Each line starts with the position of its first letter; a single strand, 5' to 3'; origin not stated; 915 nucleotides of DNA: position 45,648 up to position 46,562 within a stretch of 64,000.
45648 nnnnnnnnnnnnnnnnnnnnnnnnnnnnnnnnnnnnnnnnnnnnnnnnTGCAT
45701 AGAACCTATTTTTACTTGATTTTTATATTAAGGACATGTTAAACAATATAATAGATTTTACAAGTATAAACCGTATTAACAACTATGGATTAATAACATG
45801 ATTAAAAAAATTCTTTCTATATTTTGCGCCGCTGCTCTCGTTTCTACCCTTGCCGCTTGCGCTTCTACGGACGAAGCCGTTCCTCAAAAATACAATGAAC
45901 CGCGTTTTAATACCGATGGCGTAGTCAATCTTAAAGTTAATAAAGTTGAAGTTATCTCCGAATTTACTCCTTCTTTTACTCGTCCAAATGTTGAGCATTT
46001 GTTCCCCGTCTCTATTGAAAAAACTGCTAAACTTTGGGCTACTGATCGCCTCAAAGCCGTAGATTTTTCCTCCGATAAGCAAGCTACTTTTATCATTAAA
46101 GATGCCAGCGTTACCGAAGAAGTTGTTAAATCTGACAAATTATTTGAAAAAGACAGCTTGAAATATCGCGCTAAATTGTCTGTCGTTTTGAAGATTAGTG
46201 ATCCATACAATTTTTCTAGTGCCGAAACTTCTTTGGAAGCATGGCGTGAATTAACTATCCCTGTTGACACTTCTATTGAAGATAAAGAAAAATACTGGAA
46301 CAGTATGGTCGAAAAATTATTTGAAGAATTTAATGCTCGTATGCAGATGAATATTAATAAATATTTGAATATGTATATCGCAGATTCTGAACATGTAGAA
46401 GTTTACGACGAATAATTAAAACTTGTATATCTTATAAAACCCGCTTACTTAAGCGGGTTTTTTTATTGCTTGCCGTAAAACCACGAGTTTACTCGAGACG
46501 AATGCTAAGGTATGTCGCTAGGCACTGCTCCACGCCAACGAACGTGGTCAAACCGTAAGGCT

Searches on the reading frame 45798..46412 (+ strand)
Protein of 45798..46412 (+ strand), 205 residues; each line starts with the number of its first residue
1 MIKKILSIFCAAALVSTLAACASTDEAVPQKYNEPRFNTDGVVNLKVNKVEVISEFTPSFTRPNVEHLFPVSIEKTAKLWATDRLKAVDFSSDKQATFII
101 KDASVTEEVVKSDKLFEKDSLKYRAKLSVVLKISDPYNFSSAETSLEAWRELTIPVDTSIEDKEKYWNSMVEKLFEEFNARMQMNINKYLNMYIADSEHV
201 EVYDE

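Call 71: find_encoding_contigs(protein=window:45798-46412:+, flank=1200, max_places=10)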
Protein window:45798-46412:+ (205 aa): 9 contigs read that carry it; 7 places shown.
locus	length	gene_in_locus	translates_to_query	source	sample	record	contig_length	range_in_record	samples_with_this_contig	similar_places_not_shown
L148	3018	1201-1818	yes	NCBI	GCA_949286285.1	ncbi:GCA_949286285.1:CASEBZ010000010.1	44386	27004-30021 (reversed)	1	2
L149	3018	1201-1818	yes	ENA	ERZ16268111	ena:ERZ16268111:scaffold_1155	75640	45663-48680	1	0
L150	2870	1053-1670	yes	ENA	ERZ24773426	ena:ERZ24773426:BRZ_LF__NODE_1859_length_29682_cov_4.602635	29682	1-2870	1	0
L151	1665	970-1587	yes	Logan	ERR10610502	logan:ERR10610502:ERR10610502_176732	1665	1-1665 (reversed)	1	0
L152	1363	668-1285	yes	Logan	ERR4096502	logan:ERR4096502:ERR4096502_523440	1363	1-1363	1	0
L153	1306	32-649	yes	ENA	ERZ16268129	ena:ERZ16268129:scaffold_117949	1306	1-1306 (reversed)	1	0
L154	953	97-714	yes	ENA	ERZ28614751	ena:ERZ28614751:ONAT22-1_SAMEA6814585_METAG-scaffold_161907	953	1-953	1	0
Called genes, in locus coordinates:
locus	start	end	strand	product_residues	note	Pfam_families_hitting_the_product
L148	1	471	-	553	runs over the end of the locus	-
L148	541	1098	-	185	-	PF02631:RecX_HTH2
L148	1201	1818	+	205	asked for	-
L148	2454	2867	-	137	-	PF04379:DUF525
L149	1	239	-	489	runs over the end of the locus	-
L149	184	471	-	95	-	-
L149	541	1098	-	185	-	PF02631:RecX_HTH2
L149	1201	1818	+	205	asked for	-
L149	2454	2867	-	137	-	PF04379:DUF525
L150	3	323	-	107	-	?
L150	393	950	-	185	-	PF02631:RecX_HTH2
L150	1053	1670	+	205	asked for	-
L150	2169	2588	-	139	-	PF04379:DUF525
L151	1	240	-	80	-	?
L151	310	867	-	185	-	PF02631:RecX_HTH2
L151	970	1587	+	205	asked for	-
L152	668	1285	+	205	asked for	-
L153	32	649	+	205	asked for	-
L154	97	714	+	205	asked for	-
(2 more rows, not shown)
